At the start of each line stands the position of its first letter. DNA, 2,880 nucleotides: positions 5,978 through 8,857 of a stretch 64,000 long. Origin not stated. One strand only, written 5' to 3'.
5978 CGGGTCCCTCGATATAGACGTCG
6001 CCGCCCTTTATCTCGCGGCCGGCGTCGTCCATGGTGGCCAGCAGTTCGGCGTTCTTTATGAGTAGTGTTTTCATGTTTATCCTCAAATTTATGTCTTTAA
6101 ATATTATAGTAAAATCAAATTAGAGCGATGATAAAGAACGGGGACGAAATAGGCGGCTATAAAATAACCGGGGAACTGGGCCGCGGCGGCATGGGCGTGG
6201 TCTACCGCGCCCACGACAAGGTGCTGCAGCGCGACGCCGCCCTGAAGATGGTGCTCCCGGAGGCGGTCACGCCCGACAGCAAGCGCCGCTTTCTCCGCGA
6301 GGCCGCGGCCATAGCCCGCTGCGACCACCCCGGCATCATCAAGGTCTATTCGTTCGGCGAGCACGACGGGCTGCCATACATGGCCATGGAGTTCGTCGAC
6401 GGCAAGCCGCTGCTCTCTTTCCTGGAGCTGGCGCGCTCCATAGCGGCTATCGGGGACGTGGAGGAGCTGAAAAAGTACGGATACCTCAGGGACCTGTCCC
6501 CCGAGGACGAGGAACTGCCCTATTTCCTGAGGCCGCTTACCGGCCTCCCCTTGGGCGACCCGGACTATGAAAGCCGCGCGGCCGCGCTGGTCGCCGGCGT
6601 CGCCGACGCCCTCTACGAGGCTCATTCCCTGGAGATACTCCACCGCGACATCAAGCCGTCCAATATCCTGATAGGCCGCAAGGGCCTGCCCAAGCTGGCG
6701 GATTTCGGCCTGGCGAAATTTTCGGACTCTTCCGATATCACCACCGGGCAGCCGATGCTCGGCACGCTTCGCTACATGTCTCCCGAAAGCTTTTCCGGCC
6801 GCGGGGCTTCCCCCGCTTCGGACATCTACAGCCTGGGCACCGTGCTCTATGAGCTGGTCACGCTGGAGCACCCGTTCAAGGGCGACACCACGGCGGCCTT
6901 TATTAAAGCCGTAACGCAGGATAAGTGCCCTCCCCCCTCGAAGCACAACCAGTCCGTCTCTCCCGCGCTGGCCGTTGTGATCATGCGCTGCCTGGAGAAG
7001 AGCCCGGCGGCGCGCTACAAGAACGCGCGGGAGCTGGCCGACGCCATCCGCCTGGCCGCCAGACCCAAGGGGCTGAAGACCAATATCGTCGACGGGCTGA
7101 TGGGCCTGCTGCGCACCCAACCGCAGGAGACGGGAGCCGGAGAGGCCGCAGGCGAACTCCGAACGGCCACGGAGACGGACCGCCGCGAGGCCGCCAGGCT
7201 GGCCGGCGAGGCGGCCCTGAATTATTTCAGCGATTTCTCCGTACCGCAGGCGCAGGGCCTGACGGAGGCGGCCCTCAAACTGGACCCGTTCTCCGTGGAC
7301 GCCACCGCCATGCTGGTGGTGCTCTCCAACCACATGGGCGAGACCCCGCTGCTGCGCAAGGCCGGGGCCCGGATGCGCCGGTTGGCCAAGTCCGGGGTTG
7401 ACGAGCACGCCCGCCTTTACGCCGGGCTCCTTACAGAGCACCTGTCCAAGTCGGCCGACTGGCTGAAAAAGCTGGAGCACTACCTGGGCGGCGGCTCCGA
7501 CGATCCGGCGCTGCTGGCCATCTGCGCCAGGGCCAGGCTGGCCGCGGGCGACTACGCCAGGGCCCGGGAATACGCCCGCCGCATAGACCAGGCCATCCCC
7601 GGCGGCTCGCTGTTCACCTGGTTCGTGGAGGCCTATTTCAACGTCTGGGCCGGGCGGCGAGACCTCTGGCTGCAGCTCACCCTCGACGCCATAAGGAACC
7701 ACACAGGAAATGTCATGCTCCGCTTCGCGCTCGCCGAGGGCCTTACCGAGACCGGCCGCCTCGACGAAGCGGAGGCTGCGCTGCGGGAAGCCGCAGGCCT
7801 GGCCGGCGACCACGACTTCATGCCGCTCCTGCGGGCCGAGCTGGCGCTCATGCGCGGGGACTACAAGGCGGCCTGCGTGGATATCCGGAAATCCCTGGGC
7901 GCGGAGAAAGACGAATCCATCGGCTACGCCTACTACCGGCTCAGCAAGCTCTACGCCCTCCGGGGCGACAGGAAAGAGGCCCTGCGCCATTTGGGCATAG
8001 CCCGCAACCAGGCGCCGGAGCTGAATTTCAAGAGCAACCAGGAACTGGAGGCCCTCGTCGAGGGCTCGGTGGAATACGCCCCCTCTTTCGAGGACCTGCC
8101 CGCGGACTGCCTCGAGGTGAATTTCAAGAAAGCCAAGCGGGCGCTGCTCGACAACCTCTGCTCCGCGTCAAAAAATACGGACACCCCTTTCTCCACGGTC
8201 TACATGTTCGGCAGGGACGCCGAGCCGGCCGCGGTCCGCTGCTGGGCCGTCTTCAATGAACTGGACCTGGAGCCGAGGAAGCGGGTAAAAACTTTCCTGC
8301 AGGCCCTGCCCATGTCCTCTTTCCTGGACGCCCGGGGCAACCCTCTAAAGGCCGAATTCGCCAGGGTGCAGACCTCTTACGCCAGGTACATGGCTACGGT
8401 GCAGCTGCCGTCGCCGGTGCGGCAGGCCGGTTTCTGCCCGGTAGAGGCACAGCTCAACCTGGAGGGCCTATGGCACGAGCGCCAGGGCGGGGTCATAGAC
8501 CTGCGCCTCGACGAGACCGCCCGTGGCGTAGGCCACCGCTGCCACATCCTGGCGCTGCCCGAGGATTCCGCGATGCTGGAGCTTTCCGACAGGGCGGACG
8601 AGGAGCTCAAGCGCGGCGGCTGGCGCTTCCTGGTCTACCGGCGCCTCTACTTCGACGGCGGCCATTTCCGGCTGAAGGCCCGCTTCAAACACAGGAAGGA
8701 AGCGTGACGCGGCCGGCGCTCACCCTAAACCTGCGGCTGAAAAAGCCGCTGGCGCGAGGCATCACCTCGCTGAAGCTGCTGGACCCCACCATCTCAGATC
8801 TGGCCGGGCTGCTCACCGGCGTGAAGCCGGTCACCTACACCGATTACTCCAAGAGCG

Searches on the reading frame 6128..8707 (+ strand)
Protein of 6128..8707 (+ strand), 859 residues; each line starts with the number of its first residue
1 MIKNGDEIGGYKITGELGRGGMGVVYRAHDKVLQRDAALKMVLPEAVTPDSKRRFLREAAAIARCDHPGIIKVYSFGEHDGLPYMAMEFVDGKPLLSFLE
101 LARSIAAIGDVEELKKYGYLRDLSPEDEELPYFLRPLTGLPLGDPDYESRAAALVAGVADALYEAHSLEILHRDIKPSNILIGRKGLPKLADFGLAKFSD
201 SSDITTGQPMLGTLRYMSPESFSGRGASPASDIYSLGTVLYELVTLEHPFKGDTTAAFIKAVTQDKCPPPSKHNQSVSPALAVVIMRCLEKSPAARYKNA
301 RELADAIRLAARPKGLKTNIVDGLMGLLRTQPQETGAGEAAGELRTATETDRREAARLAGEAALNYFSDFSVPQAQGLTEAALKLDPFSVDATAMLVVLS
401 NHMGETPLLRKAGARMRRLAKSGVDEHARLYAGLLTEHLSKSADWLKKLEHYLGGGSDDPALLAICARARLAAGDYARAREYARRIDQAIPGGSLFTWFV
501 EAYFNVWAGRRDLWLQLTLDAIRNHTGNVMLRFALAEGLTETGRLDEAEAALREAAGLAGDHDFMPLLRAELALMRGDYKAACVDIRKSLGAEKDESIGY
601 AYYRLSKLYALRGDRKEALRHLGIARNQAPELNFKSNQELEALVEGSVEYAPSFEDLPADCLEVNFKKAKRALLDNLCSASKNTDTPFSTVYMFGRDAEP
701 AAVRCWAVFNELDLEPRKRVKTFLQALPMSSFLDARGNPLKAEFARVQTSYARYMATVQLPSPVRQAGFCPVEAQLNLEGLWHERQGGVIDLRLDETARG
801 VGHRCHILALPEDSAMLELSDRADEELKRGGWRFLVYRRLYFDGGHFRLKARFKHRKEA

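Call 79: search_protein_families(library=pfam, proteins=[window:6128-8707:+], max_evalue=0.00001)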
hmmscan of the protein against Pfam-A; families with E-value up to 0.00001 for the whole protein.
window:6128-8707:+ (859 aa): 3 families
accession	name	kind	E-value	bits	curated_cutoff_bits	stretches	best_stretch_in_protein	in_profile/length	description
PF00069.31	Pkinase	-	5.2e-45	154.3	31.7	2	148-298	97-253/263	Protein kinase domain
PF07714.23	PK_Tyr_Ser-Thr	-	9.2e-33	114.1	23.1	1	13-297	3-249/258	Protein tyrosine and serine/threonine kinase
PF01636.29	APH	-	3.4e-08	34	23.2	1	27-198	15-199/239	Phosphotransferase enzyme family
